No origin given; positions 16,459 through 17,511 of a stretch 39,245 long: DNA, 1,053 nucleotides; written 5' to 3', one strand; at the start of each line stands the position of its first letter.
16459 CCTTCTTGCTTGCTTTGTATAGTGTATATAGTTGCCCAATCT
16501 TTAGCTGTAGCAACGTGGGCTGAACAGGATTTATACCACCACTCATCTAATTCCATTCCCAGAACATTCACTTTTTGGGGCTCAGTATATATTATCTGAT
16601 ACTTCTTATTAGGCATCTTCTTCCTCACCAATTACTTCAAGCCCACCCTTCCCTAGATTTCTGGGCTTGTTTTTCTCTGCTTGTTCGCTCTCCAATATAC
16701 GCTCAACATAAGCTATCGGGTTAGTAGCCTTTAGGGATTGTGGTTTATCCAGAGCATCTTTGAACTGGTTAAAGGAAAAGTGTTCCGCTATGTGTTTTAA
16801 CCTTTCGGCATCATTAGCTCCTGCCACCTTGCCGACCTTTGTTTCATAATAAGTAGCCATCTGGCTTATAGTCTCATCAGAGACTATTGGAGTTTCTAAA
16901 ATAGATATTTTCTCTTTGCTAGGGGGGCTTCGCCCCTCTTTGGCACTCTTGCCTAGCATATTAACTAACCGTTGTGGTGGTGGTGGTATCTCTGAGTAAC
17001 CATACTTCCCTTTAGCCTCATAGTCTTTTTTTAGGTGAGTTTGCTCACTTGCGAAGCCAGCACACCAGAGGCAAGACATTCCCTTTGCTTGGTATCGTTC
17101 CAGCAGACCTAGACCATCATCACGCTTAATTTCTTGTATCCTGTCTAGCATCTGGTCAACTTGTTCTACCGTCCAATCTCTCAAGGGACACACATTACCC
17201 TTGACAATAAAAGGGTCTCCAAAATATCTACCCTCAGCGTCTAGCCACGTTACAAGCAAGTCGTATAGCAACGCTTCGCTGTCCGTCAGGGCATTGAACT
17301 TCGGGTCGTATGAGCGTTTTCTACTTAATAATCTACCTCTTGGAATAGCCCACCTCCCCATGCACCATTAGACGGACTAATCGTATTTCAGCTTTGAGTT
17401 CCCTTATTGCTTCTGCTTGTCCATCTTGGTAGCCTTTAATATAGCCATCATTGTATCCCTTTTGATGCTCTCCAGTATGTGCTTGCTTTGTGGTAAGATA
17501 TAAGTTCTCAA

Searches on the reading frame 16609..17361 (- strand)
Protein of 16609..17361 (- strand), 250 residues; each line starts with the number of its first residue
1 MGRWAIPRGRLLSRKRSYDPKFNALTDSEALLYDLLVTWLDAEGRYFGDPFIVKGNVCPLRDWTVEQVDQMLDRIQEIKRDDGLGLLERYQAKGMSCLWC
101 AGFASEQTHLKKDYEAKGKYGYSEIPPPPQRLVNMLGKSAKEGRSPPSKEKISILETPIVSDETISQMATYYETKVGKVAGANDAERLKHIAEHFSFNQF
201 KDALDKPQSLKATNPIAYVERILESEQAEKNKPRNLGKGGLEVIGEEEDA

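Call 55: search_protein_families(library=pfam, proteins=[window:16609-17361:-], max_evalue=0.01)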
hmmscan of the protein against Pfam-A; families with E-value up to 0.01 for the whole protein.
window:16609-17361:- (250 aa): 0 families

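Call 58: search_protein_families(library=phrogs, proteins=[window:16609-17361:-], max_evalue=0.001)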
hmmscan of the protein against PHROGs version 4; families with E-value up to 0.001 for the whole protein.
window:16609-17361:- (250 aa): 1 family
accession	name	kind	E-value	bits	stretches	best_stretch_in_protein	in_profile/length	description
phrog_1408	-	DNA, RNA and nucleotide metabolism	0.00075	20.1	1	23-130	18-113/302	replication initiation protein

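Call 98: find_related_loci(query=window:16612-17361:-, collection=viral_contigs, flank=1500)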
Query window:16612-17361:- (250 aa) in viral_contigs; peptide patterns used: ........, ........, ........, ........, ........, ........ (x = any residue, [..] = any of these).
15 stretches matched a pattern, but none encodes a relative of the query by tblastn (E <= 1e-3).
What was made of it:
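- Tried and rejected: Search for relatives of the candidate initiator, to test whether the replication module co-varies with the array: no hits (call 98).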
